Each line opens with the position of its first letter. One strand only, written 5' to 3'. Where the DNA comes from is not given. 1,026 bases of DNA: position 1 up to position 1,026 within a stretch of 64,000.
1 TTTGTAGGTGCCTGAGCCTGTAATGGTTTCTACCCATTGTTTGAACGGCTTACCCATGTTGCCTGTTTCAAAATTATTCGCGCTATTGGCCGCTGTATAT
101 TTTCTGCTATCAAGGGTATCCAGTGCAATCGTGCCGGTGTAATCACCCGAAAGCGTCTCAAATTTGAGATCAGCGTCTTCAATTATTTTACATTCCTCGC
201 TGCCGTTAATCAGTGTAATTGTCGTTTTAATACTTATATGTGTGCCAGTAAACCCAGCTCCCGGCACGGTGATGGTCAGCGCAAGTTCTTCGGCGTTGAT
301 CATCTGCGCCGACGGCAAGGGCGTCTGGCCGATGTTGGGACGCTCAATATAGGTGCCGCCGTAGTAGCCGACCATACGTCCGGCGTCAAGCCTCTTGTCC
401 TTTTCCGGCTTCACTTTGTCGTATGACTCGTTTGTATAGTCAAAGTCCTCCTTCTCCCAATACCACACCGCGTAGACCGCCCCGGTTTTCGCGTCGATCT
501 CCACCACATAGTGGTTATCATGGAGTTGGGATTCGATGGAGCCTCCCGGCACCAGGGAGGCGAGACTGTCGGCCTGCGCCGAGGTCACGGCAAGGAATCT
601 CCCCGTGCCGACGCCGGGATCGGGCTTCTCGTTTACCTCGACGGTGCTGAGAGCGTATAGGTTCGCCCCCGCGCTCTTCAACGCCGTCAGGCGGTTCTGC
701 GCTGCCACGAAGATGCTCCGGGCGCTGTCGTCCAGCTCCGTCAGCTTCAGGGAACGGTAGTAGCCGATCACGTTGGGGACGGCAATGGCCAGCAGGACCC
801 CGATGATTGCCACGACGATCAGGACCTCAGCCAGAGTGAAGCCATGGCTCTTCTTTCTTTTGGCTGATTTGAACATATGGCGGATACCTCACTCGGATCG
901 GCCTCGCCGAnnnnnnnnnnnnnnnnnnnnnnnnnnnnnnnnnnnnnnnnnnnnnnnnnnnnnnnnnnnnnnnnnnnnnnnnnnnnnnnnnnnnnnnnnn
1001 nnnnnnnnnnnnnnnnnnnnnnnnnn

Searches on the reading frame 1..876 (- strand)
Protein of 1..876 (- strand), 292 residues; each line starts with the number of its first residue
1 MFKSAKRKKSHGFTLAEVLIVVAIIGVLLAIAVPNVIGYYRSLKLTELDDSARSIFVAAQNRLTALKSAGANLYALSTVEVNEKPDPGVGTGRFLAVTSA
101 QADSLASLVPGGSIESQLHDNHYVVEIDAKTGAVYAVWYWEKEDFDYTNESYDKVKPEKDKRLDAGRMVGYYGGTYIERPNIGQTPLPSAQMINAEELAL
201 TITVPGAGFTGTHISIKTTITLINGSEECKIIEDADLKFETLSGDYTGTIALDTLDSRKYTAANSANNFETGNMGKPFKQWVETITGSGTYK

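Call 13: search_protein_families(library=pfam, proteins=[window:1-876:-])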
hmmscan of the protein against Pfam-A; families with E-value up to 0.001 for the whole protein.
window:1-876:- (292 aa): 1 family
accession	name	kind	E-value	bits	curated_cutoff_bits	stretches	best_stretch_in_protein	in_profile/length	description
PF07963.17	N_methyl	-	8.5e-09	35.1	21.2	1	7-32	1-26/27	Prokaryotic N-terminal methylation motif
